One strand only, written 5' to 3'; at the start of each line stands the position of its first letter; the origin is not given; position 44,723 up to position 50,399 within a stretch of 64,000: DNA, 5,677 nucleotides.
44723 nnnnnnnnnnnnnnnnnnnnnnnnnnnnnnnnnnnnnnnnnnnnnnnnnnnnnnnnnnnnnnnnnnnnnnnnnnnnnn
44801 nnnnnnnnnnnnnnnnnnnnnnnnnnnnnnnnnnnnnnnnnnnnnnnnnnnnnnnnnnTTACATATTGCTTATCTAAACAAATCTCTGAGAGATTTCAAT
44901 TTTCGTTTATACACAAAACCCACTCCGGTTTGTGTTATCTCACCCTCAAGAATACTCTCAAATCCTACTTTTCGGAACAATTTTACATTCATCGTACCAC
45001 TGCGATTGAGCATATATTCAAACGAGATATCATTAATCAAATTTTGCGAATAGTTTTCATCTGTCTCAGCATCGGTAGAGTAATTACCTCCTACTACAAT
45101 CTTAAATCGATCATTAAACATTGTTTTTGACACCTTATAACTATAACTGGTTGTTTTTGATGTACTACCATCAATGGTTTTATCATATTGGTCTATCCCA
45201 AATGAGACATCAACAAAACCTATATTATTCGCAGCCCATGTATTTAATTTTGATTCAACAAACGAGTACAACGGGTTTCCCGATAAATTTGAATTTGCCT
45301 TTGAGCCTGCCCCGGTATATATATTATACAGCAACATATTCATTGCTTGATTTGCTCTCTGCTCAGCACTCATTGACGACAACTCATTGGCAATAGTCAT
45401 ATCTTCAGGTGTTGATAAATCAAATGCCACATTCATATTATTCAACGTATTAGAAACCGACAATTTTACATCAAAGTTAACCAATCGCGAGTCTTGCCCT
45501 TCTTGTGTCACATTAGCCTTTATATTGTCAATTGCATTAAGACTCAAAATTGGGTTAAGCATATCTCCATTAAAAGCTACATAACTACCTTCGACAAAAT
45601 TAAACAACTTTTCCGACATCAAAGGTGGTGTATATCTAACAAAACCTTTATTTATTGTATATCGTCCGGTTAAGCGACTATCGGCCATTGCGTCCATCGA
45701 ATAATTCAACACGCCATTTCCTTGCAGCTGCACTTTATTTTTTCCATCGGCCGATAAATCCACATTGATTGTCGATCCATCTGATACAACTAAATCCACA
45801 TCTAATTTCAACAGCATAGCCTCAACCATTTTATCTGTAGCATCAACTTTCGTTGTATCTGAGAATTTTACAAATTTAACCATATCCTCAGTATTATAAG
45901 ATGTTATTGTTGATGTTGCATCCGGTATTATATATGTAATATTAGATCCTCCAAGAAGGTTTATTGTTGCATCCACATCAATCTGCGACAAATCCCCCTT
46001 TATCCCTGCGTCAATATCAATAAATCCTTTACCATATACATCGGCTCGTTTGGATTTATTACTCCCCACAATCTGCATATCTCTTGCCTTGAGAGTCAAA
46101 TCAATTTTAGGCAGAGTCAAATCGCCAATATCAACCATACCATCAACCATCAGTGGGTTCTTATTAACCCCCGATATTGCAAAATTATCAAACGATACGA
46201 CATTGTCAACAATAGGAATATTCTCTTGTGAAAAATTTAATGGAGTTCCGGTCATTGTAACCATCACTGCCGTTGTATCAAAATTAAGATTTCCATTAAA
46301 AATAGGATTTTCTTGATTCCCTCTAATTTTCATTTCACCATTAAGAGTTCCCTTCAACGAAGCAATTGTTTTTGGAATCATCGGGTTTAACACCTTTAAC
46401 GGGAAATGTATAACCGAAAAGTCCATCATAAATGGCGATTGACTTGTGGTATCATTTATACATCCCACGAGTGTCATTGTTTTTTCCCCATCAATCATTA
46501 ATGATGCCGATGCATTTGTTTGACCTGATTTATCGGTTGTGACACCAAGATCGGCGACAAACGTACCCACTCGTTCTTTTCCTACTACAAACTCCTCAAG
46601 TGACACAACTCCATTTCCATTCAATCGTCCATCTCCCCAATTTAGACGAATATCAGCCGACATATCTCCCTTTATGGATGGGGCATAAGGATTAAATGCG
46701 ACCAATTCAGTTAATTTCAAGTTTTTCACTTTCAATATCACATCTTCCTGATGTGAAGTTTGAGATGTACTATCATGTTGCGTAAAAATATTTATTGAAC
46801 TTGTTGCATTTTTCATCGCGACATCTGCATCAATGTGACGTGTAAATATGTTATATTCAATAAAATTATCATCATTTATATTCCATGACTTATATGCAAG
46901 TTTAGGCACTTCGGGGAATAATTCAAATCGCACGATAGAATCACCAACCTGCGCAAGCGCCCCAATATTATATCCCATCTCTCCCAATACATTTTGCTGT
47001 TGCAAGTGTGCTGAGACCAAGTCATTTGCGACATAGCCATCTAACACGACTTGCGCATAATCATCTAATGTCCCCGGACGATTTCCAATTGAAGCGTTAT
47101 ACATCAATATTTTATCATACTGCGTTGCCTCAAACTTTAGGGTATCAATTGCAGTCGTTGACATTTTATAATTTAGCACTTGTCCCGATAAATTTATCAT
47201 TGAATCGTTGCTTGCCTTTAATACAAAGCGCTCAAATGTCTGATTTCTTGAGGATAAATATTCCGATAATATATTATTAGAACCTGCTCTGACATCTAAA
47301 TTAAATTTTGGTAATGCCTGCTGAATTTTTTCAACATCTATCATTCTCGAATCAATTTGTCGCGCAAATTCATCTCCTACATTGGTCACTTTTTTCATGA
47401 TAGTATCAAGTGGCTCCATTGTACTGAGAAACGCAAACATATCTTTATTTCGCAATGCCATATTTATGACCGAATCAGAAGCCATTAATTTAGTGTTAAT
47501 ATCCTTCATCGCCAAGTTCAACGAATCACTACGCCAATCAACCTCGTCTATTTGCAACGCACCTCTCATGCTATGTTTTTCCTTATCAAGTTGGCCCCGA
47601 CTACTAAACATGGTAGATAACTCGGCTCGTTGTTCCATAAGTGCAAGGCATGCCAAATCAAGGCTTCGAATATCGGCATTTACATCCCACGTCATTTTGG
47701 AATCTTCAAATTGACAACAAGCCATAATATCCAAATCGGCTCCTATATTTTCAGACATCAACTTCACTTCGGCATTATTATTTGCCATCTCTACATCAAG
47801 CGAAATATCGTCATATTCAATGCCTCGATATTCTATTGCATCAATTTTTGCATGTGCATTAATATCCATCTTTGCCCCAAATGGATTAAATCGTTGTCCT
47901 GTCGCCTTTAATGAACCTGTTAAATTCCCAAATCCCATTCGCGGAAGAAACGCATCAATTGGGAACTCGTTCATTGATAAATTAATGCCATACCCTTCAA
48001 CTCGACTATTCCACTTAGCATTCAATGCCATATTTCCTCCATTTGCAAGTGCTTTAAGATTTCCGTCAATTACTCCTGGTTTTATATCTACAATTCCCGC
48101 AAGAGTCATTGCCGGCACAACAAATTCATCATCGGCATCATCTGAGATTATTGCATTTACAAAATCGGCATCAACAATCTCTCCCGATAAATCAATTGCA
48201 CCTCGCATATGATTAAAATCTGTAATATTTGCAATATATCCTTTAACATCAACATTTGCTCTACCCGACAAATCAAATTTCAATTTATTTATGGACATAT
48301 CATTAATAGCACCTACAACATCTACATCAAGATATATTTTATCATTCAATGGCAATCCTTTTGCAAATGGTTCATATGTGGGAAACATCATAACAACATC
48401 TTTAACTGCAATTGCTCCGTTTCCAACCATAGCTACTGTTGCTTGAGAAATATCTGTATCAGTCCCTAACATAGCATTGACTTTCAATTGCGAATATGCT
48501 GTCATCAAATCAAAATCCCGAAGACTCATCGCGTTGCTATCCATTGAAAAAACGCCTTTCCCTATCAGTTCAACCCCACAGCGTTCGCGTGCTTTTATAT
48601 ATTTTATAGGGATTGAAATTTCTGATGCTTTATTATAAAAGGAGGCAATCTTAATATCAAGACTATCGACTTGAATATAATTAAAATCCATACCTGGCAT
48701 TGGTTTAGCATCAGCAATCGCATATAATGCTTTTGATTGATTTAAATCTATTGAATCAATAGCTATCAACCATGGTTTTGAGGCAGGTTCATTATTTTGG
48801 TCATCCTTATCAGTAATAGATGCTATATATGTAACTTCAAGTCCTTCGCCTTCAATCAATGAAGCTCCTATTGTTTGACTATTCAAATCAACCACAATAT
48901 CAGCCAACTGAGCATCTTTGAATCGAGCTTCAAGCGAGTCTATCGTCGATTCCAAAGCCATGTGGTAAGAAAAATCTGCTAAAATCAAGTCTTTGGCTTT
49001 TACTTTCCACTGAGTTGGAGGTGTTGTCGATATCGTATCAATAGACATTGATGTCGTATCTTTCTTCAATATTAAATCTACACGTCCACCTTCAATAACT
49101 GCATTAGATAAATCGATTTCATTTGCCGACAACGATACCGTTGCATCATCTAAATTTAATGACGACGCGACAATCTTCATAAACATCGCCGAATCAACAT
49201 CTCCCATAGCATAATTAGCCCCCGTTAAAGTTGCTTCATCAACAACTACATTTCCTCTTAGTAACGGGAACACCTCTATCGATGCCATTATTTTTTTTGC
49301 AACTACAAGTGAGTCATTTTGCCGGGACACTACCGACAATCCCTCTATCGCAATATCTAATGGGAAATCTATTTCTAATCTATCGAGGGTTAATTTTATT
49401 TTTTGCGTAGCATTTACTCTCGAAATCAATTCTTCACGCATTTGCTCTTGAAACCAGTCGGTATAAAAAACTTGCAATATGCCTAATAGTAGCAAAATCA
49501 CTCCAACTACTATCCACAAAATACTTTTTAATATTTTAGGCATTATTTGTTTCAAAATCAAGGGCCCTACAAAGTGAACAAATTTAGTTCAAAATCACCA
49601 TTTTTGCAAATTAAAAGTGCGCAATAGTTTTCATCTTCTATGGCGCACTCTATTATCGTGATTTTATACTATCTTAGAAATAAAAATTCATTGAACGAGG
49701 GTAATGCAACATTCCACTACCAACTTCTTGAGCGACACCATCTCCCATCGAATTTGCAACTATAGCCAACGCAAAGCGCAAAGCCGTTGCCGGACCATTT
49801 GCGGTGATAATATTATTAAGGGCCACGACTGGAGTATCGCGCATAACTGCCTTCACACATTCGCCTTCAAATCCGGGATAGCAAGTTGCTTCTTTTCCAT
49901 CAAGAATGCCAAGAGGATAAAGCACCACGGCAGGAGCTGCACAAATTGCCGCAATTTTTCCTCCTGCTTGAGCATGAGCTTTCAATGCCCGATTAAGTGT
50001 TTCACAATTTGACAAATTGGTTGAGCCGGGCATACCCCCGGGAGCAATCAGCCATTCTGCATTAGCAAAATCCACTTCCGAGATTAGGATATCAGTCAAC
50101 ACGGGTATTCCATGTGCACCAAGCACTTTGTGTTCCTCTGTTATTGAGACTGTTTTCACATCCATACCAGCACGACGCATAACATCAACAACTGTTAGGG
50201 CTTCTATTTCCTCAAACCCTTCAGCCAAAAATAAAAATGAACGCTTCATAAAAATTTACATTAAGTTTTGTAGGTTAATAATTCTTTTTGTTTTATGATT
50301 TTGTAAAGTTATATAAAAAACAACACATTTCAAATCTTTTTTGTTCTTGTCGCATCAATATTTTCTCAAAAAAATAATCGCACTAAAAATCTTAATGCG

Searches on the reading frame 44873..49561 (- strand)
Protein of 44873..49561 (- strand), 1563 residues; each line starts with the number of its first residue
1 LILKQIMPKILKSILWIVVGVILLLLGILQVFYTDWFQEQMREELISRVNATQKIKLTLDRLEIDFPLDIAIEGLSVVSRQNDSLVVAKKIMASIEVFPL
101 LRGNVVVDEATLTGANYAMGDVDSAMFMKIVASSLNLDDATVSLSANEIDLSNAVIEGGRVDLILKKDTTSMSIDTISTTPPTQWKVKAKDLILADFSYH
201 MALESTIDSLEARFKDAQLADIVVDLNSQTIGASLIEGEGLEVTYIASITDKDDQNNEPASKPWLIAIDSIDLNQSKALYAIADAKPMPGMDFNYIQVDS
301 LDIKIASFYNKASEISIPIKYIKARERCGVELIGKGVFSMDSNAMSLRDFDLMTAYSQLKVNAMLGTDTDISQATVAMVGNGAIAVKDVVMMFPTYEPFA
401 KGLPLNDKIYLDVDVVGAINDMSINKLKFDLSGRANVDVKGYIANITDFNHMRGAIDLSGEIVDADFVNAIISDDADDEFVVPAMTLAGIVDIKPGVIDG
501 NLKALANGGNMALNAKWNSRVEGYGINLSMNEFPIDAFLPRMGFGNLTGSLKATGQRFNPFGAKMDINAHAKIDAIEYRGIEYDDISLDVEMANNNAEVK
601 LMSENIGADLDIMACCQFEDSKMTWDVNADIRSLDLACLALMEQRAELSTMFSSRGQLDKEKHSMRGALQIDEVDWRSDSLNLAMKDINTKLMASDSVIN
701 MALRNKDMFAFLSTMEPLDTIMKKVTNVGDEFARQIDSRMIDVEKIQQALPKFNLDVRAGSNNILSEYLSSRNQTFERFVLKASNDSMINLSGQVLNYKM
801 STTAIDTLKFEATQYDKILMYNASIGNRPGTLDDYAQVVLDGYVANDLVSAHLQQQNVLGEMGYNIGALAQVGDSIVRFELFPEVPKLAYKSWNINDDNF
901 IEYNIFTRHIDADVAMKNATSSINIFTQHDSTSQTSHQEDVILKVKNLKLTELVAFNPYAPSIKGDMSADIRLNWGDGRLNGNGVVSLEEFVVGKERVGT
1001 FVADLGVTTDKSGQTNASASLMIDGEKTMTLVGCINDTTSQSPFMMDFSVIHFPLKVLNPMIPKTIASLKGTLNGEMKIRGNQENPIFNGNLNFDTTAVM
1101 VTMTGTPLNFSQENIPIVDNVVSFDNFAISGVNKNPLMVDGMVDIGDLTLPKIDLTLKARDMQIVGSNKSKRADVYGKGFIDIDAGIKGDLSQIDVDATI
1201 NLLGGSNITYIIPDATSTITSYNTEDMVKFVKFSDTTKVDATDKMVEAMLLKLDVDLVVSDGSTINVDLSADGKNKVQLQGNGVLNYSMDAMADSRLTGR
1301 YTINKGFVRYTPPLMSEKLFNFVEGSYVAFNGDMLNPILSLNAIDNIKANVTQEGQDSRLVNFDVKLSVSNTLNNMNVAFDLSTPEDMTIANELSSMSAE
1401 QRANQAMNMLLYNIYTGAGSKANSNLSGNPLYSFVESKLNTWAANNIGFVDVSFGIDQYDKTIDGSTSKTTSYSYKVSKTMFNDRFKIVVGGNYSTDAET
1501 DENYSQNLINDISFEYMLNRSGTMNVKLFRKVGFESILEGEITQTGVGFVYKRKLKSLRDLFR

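Call 30: search_protein_families(library=pfam, proteins=[window:44873-49561:-], max_evalue=0.001)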
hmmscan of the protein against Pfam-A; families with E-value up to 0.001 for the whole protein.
window:44873-49561:- (1563 aa): 2 families
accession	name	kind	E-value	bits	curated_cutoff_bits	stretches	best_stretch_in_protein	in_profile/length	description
PF04357.19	TamB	-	7.4e-36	124.6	22.4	1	1131-1553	7-379/381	TamB, inner membrane protein subunit of TAM complex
PF05359.17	DUF748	-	1.8e-06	26.8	50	0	9-114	13-114/1037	Domain of Unknown Function (DUF748)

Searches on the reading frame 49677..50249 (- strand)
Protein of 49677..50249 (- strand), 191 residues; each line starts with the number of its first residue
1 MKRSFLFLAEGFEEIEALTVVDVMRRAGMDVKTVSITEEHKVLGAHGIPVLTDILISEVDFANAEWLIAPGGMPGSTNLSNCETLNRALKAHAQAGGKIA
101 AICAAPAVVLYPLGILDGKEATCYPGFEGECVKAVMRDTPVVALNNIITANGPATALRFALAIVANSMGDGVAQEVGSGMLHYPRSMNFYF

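Call 81: search_protein_families(library=pfam, proteins=[window:49677-50249:-], max_evalue=0.001)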
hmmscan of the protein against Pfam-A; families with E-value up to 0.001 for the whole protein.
window:49677-50249:- (191 aa): 1 family
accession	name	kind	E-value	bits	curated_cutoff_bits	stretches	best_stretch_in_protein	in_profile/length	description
PF01965.30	DJ-1_PfpI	-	9.5e-36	123.5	26.6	1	5-165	4-164/165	DJ-1/PfpI family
